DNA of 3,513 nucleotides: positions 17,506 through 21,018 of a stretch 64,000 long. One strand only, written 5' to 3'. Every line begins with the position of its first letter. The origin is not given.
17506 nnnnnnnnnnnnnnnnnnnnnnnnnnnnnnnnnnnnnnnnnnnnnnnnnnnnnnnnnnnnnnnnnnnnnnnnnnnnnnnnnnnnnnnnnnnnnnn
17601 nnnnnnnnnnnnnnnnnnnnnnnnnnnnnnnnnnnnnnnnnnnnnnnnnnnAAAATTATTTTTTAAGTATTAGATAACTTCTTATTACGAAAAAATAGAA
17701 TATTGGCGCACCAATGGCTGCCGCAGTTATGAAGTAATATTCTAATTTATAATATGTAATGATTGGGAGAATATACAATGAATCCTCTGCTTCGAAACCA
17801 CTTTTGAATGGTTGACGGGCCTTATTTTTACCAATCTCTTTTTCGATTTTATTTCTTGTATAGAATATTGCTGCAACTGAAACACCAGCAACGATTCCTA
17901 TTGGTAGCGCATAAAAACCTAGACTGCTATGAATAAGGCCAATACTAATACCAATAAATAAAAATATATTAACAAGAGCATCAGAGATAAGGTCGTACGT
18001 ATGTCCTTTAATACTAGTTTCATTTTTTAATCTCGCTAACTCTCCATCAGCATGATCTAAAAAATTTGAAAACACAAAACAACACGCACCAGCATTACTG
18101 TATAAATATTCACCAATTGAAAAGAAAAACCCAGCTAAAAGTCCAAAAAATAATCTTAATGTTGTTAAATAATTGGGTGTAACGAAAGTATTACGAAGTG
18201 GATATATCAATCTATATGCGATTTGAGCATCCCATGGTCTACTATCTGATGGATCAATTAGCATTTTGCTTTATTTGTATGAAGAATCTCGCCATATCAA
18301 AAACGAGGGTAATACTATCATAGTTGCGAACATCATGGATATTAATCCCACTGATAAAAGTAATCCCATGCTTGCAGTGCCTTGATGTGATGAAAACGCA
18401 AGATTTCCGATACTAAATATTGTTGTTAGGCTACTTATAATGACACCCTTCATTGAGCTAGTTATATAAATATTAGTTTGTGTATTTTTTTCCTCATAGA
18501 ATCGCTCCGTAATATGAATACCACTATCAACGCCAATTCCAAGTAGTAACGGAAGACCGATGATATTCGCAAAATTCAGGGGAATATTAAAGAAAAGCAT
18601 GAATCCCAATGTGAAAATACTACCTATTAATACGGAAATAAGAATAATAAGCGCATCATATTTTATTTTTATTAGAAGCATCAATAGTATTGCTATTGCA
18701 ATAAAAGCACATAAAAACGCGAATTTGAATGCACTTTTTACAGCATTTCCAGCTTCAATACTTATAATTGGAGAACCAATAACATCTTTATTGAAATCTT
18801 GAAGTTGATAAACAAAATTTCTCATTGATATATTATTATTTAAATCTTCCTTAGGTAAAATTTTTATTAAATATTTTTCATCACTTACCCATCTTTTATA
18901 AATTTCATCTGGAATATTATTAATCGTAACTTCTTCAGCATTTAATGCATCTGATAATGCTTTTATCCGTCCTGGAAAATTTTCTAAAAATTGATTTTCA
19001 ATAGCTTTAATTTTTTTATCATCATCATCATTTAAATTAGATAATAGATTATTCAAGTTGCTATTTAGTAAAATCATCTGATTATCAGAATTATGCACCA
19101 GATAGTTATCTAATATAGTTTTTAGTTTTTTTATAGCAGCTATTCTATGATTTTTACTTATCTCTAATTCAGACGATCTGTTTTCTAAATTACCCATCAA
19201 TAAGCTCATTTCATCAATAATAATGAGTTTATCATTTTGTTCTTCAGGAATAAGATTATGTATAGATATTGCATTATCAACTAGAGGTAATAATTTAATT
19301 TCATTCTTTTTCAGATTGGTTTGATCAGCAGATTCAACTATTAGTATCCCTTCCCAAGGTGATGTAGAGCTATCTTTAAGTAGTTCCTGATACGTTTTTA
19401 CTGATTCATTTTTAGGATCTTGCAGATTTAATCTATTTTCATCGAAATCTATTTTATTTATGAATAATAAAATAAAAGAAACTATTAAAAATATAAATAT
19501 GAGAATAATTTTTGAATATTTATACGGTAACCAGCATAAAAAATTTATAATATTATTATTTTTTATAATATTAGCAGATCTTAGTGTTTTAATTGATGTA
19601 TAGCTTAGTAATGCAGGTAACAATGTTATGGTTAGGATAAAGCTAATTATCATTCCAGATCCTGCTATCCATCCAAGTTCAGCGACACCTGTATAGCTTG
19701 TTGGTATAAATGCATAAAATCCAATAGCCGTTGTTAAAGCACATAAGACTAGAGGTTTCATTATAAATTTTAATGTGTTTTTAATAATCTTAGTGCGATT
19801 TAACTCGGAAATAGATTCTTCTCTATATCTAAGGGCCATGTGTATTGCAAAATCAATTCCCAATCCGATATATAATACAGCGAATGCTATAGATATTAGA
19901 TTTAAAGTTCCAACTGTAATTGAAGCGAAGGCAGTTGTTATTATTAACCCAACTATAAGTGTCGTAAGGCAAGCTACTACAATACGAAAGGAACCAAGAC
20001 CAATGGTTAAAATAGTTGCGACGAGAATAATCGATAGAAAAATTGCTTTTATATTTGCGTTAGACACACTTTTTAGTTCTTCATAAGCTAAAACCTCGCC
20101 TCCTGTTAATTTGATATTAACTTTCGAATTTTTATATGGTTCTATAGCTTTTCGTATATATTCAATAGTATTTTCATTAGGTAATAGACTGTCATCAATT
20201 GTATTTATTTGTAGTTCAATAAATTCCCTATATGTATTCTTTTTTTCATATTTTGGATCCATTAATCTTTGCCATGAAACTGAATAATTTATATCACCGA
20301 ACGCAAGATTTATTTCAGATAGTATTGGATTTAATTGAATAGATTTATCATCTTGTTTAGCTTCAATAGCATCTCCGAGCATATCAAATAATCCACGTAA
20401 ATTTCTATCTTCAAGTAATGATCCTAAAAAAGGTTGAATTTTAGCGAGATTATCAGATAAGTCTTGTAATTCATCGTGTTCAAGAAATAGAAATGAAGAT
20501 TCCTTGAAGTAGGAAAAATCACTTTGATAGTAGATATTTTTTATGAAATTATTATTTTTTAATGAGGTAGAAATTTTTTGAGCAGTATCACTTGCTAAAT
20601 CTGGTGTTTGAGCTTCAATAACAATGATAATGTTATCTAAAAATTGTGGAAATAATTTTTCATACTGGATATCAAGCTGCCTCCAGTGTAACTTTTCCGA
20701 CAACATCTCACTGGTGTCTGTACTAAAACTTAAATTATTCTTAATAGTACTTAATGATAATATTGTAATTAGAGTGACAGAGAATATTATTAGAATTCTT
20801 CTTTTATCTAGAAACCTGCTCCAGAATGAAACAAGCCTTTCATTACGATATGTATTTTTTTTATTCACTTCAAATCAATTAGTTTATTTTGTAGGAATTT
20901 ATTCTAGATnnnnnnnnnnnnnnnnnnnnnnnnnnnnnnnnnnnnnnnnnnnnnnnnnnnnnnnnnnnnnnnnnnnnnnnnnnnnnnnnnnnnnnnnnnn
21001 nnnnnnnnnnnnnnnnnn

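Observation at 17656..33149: Three paralogous CDP-alcohol phosphatidyltransferase genes, each wired into a different hopanoid operon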

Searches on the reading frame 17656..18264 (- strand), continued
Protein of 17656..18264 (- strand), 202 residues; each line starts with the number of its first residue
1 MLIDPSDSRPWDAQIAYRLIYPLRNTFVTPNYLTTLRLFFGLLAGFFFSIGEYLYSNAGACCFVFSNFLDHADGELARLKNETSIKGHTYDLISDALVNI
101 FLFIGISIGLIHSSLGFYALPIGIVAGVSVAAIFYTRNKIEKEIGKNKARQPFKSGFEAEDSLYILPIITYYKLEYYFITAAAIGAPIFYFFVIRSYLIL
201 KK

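Call 88: search_protein_families(library=pfam, proteins=[P0361, P0370, P0385, P0386, P0416, P0419, P0428, P0458, P0476, P0477], max_evalue=0.001)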
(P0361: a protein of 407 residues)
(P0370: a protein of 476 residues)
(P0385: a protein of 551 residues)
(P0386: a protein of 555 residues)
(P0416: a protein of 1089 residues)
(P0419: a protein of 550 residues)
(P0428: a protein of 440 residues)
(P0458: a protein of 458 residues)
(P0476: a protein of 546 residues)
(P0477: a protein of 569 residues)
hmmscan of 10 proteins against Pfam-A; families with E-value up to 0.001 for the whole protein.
P0361 (407 aa): 1 family
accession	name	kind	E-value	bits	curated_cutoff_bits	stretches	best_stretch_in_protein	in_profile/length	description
PF01066.26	CDP-OH_P_transf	-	1.7e-21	77.6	22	2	28-137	2-109/152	CDP-alcohol phosphatidyltransferase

P0370 (476 aa): 3 families
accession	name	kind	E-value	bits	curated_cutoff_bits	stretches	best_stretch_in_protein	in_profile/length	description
PF23169.1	HalD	-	1.7e-12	47.7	26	1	259-363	16-126/228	Halogenase D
PF01066.26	CDP-OH_P_transf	-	3.6e-11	44.1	22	1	11-131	3-110/152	CDP-alcohol phosphatidyltransferase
PF13640.12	2OG-FeII_Oxy_3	-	0.00022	22.6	27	1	349-436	5-95/98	2OG-Fe(II) oxygenase superfamily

P0385 (551 aa): 2 families
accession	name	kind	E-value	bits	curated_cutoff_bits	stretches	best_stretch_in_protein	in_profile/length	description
PF03706.18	LPG_synthase_TM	-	2.8e-26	93.1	33.4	1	226-519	2-297/302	Lysylphosphatidylglycerol synthase TM region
PF01066.26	CDP-OH_P_transf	-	6.1e-11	43.4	22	1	23-132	3-108/152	CDP-alcohol phosphatidyltransferase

P0386 (555 aa): 4 families
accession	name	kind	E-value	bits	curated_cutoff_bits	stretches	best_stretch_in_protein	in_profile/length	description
PF12804.13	NTP_transf_3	-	6e-15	56.2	27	1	267-395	1-116/160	MobA-like NTP transferase domain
PF01066.26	CDP-OH_P_transf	-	2.2e-12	48.1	22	1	24-126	3-100/152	CDP-alcohol phosphatidyltransferase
PF01128.25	IspD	-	0.00015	22.1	27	1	266-352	2-83/221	2-C-methyl-D-erythritol 4-phosphate cytidylyltransferase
PF00483.29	NTP_transferase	-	0.00057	20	21.2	1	267-382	2-115/245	Nucleotidyl transferase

P0416 (1089 aa): 3 families
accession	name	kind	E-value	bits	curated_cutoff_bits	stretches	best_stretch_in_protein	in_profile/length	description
PF03176.21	MMPL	-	3.1e-26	92.6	20.5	2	436-629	108-304/333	MMPL family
PF01066.26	CDP-OH_P_transf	-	1.4e-13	51.9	22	1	24-133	3-109/152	CDP-alcohol phosphatidyltransferase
PF02355.23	SecD_SecF_C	-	0.00049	20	20.5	0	907-1076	17-176/189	Protein export membrane protein SecD/SecF, C-terminal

P0419 (550 aa): 2 families
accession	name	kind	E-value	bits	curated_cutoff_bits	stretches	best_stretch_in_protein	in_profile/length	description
PF03706.18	LPG_synthase_TM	-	1.6e-29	103.8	33.4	1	232-528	4-295/302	Lysylphosphatidylglycerol synthase TM region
PF01066.26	CDP-OH_P_transf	-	4.5e-13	50.3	22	1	44-158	3-115/152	CDP-alcohol phosphatidyltransferase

P0428 (440 aa): 2 families
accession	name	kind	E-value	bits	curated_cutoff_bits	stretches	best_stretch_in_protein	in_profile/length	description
PF03706.18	LPG_synthase_TM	-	2.7e-13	50.5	33.4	1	2-197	102-297/302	Lysylphosphatidylglycerol synthase TM region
PF01066.26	CDP-OH_P_transf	-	1.3e-12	48.8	22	1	253-378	3-118/152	CDP-alcohol phosphatidyltransferase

P0458 (458 aa): 4 families
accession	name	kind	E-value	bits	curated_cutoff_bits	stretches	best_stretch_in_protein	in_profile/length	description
PF01066.26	CDP-OH_P_transf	-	2.4e-13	51.2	22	1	268-381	3-110/152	CDP-alcohol phosphatidyltransferase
PF12804.13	NTP_transf_3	-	1.5e-12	48.4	27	1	3-118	1-108/160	MobA-like NTP transferase domain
PF00483.29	NTP_transferase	-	1.6e-11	44.7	21.2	1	2-113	1-117/245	Nucleotidyl transferase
PF01128.25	IspD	-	9.5e-06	26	27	1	2-55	2-53/221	2-C-methyl-D-erythritol 4-phosphate cytidylyltransferase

P0476 (546 aa): 2 families
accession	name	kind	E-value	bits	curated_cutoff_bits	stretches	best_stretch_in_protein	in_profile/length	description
PF03706.18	LPG_synthase_TM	-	9.1e-20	71.7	33.4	1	18-306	8-297/302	Lysylphosphatidylglycerol synthase TM region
PF01066.26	CDP-OH_P_transf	-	8.4e-11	42.9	22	1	362-499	3-131/152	CDP-alcohol phosphatidyltransferase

P0477 (569 aa): 2 families
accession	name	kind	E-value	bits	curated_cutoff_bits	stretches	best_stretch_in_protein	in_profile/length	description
PF03706.18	LPG_synthase_TM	-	2.7e-23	83.3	33.4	1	25-320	3-298/302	Lysylphosphatidylglycerol synthase TM region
PF01066.26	CDP-OH_P_transf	-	2.6e-10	41.3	22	1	375-486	3-109/152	CDP-alcohol phosphatidyltransferase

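Call 89: search_protein_families(library=ncbifam, proteins=[P0416, P0385, P0419, P0476, P0477, P0428, P0386, P0458], max_evalue=1e-10)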
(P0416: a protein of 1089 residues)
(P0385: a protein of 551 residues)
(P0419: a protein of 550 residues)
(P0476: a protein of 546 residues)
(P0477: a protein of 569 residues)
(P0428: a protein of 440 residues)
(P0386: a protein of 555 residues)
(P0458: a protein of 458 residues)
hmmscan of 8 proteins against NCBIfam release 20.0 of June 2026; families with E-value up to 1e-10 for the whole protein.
P0416 (1089 aa): 7 families
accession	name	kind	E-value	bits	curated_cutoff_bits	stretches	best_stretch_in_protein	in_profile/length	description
TIGR03480.1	HpnN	hypoth_equivalog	4.8e-242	805.6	751.85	1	202-1085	2-858/862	hopanoid biosynthesis associated RND transporter like protein HpnN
NF052374.1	HopndTporHpnN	equivalog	2.6e-184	614.7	1100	2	210-997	12-788/858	hopanoid transporter HpnN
NF045600.2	BstA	equivalog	1.1e-49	169.2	1400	2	210-752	13-566/903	sterol transporter cytoplasmic membrane protein BstA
TIGR00921.1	2A067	subfamily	1.3e-34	119.3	351.9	2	900-1086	171-346/733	hydrophobe/amphiphile efflux-3 (HAE3) family transporter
TIGR00833.1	actII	subfamily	2.6e-24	85.6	874.7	2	452-701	152-406/910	MMPL family RND transporter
NF040950.1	archin_ph_syn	equivalog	1.5e-12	47.7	180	1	8-104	9-103/191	archaetidylinositol phosphate synthase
NF045883.1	PIPSynth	equivalog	8.6e-12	45.1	170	1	7-103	7-101/197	phosphatidylinositol phosphate synthase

P0385 (551 aa): 2 families
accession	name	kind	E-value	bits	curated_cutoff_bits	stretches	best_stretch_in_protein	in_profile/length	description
TIGR03476.1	HpnL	subfamily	9.1e-100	334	195.65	1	225-529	9-316/318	putative membrane protein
NF040950.1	archin_ph_syn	equivalog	1.2e-12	48.1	180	1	9-99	11-103/191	archaetidylinositol phosphate synthase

P0419 (550 aa): 1 family
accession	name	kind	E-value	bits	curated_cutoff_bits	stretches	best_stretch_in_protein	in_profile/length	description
TIGR03476.1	HpnL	subfamily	9.4e-35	120.4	195.65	1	230-541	6-315/318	putative membrane protein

P0476 (546 aa): 1 family
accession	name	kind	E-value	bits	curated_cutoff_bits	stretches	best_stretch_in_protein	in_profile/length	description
TIGR03476.1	HpnL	subfamily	1.1e-69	235.2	195.65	1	13-318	5-318/318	putative membrane protein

P0477 (569 aa): 1 family
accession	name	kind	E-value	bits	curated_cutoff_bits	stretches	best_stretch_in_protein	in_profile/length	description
TIGR03476.1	HpnL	subfamily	1.9e-79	267.2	195.65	1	20-331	3-318/318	putative membrane protein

P0428 (440 aa): 1 family
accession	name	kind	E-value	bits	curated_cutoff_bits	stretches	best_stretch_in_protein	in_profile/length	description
TIGR03476.1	HpnL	subfamily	9.3e-53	179.6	195.65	1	2-209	104-318/318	putative membrane protein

P0386 (555 aa): 3 families
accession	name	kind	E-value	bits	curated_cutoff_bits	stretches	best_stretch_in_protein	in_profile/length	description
NF041135.1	IPPtranDIPPsyn_Thcocales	equivalog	8.4e-29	100.8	580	1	267-511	3-218/419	bifunctional L-myo-inositol-1-phosphate cytidylyltransferase/CDP-L-myo-inositol myo-inositolphosphotransferase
NF038362.1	Sden_1164_fam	equivalog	8.3e-17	61.5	300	1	266-516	3-264/266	Sden_1164 family protein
NF040950.1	archin_ph_syn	equivalog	1.2e-12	48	180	1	13-104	14-103/191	archaetidylinositol phosphate synthase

P0458 (458 aa): 9 families
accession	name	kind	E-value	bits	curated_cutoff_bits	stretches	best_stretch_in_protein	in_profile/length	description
NF041135.1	IPPtranDIPPsyn_Thcocales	equivalog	3e-43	148.4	580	1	1-440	1-403/419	bifunctional L-myo-inositol-1-phosphate cytidylyltransferase/CDP-L-myo-inositol myo-inositolphosphotransferase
TIGR03992.1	Arch_glmU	subfamily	9.8e-25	87.2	292.1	1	1-121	1-121/393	bifunctional sugar-1-phosphate nucleotidylyltransferase/acetyltransferase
NF041313.1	UDPGP_AglF_Halo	equivalog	2.2e-24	86.2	400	1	1-139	1-141/234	UTP--glucose-1-phosphate uridylyltransferase AglF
NF045761.1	NAMPUrTaseMurU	equivalog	1.6e-18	67.4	250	1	1-76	1-77/226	N-acetylmuramate alpha-1-phosphate uridylyltransferase MurU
NF040950.1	archin_ph_syn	equivalog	6.2e-17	62.1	180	1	253-367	10-122/191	archaetidylinositol phosphate synthase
NF045697.1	MurNAcPUrMurU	equivalog_domain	5.5e-15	55.4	370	1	4-77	1-72/229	N-acetylmuramate alpha-1-phosphate uridylyltransferase MurU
TIGR01208.1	rmlA_long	equivalog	3.3e-13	49.3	320.25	1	2-103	1-103/353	glucose-1-phosphate thymidylyltransferase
NF041173.1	Sug_nt_acttase_Thmprot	equivalog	5.2e-13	48.7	600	1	1-127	1-125/405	bifunctional sugar-1-phosphate nucleotidylyltransferase/acetyltransferase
NF049965.1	GlMnHpPGnyltfHddC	equivalog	1.5e-11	44.4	300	1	1-155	1-152/221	D-glycero-D-manno-heptose 1-phosphate guanosyltransferase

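Call 90: search_protein_families(library=pfam, proteins=[P0465, P0475, P0479, P0491, P0499, P0502, P0429, P0424, P0368, P0406], max_evalue=0.001)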
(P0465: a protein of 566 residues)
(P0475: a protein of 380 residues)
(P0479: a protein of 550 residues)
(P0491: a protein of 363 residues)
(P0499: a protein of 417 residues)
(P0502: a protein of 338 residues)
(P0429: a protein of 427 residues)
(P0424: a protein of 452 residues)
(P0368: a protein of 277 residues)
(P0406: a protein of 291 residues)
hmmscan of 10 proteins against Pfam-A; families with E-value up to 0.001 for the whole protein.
P0465 (566 aa): 2 families
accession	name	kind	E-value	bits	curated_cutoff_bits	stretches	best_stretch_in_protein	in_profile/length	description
PF03706.18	LPG_synthase_TM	-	2e-24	87.1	33.4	1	236-538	6-295/302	Lysylphosphatidylglycerol synthase TM region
PF01066.26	CDP-OH_P_transf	-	8.8e-13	49.4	22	1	35-141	3-109/152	CDP-alcohol phosphatidyltransferase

P0475 (380 aa): 1 family
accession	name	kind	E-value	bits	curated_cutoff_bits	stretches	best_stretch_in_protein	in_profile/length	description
PF01066.26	CDP-OH_P_transf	-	4.5e-10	40.6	22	1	202-334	2-119/152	CDP-alcohol phosphatidyltransferase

P0479 (550 aa): 2 families
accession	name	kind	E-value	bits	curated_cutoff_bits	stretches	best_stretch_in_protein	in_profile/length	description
PF03706.18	LPG_synthase_TM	-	8.1e-23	81.8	33.4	1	20-312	1-297/302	Lysylphosphatidylglycerol synthase TM region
PF01066.26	CDP-OH_P_transf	-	5.4e-16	59.8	22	1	370-487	3-110/152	CDP-alcohol phosphatidyltransferase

P0491 (363 aa): 1 family
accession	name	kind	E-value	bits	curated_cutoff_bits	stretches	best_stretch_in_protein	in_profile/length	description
PF01066.26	CDP-OH_P_transf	-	8.9e-14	52.6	22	1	183-346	3-148/152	CDP-alcohol phosphatidyltransferase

P0499 (417 aa): 1 family
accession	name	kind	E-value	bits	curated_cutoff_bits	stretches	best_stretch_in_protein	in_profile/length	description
PF01066.26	CDP-OH_P_transf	-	2.3e-08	35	22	1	235-346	3-109/152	CDP-alcohol phosphatidyltransferase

P0502 (338 aa): 2 families
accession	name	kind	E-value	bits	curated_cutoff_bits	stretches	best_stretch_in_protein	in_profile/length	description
PF01066.26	CDP-OH_P_transf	-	4.4e-13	50.3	22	1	166-324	3-147/152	CDP-alcohol phosphatidyltransferase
PF06800.18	Sugar_transport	-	0.00069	19.5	26.3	0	253-331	109-188/280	Sugar transport protein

P0429 (427 aa): 2 families
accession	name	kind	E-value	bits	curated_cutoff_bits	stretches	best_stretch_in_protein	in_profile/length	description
PF02630.20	SCO1-SenC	-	8.5e-38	129.8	22.8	1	264-398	2-133/134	SCO1/SenC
PF01066.26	CDP-OH_P_transf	-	1.7e-12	48.4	22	1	35-157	3-116/152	CDP-alcohol phosphatidyltransferase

P0424 (452 aa): 1 family
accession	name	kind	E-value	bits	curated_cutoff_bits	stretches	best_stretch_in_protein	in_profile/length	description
PF01066.26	CDP-OH_P_transf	-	3.7e-11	44.1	22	1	32-147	3-107/152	CDP-alcohol phosphatidyltransferase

P0368 (277 aa): 1 family
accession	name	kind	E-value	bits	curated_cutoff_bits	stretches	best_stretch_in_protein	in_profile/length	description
PF01066.26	CDP-OH_P_transf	-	4.5e-14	53.5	22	1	90-242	2-132/152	CDP-alcohol phosphatidyltransferase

P0406 (291 aa): 1 family
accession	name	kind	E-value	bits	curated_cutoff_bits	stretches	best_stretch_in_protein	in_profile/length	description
PF01066.26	CDP-OH_P_transf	-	2.3e-12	48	22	1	24-151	3-119/152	CDP-alcohol phosphatidyltransferase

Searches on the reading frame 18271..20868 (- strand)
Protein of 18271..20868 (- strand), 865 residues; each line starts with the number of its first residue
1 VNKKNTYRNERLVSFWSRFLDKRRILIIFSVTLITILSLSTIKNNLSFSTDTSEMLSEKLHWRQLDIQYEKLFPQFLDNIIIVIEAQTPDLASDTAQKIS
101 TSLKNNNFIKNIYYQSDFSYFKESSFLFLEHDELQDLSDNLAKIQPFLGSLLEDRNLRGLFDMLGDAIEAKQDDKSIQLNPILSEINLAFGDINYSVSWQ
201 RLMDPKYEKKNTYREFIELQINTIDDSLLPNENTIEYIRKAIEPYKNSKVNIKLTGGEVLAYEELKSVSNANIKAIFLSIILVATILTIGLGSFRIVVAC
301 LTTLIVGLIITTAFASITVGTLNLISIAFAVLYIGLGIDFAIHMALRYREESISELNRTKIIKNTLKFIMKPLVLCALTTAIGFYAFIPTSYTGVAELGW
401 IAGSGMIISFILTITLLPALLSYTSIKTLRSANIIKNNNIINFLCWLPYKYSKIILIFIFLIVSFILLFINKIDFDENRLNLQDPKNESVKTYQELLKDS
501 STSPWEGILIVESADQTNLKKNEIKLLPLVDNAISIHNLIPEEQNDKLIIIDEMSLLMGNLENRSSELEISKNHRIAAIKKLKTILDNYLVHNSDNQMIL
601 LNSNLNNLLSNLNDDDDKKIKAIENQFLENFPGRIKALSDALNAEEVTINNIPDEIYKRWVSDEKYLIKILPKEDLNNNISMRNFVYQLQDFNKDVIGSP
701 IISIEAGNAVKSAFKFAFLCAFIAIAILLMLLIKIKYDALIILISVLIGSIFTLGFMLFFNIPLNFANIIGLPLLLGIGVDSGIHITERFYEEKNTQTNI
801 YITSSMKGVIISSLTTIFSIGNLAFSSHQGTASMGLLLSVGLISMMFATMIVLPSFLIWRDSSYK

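Call 3: search_protein_families(library=pfam, proteins=[window:18271-20868:-])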
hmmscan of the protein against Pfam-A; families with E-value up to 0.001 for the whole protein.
window:18271-20868:- (865 aa): 3 families
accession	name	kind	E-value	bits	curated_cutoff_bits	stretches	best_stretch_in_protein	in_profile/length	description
PF03176.21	MMPL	-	2.4e-29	102.8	20.5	2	232-427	104-305/333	MMPL family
PF00873.25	ACR_tran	-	1.3e-05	23.5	28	1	709-856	859-1016/1021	AcrB/AcrD/AcrF family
PF02355.23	SecD_SecF_C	-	1.4e-05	25.1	20.5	1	693-855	12-181/189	Protein export membrane protein SecD/SecF, C-terminal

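Call 5: search_protein_families(library=ncbifam, proteins=[window:18271-20868:-], max_evalue=0.01)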
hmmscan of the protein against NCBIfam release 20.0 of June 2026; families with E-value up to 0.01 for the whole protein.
window:18271-20868:- (865 aa): 20 families
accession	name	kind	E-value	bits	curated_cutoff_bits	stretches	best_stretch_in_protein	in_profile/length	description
TIGR03480.1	HpnN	hypoth_equivalog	8.2e-236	785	751.85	1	14-858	3-857/862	hopanoid biosynthesis associated RND transporter like protein HpnN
NF052374.1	HopndTporHpnN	equivalog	4.6e-166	554.3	1100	1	20-855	12-852/858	hopanoid transporter HpnN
TIGR00921.1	2A067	subfamily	3.3e-42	144.5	351.9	2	216-421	526-731/733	hydrophobe/amphiphile efflux-3 (HAE3) family transporter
NF045600.2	BstA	equivalog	3.3e-41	141.1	1400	1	251-855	266-892/903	sterol transporter cytoplasmic membrane protein BstA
TIGR00833.1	actII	subfamily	8.1e-29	100.5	874.7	2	233-513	135-423/910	MMPL family RND transporter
NF006353.0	PRK08578.1-1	subfamily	1.6e-10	40.9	282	1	691-823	104-231/281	preprotein translocase subunit SecF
NF006356.0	PRK08578.1-4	equivalog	2.7e-08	33.7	330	1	708-852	141-286/302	preprotein translocase subunit SecF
NF006357.0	PRK08578.2-1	equivalog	2.2e-07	31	304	1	714-819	122-226/282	preprotein translocase subunit SecF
NF006354.0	PRK08578.1-2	equivalog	1.3e-06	28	353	1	711-827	124-239/296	preprotein translocase subunit SecF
NF052608.1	TrhMmycExpMmpL3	equivalog_domain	2.1e-06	26.3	1400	1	210-423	128-340/992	trehalose monomycolate exporter MmpL3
NF006355.0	PRK08578.1-3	equivalog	5.5e-06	25.8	421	1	652-859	75-282/290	preprotein translocase subunit SecF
NF041305.1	SecF_Halo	equivalog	1.8e-05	24.3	420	1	654-859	77-282/289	protein translocase subunit SecF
NF006218.0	PRK08343.1-4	subfamily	2.5e-05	23.3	383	1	701-839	229-361/392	preprotein translocase subunit SecD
TIGR00916.1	2A0604s01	subfamily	2.7e-05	23.9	148.6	1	705-849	81-230/231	SecD/SecF family protein translocase subunit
TIGR00918.1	2A060602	subfamily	0.0002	19.2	1120.4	1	234-424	929-1117/1145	transmembrane receptor Patched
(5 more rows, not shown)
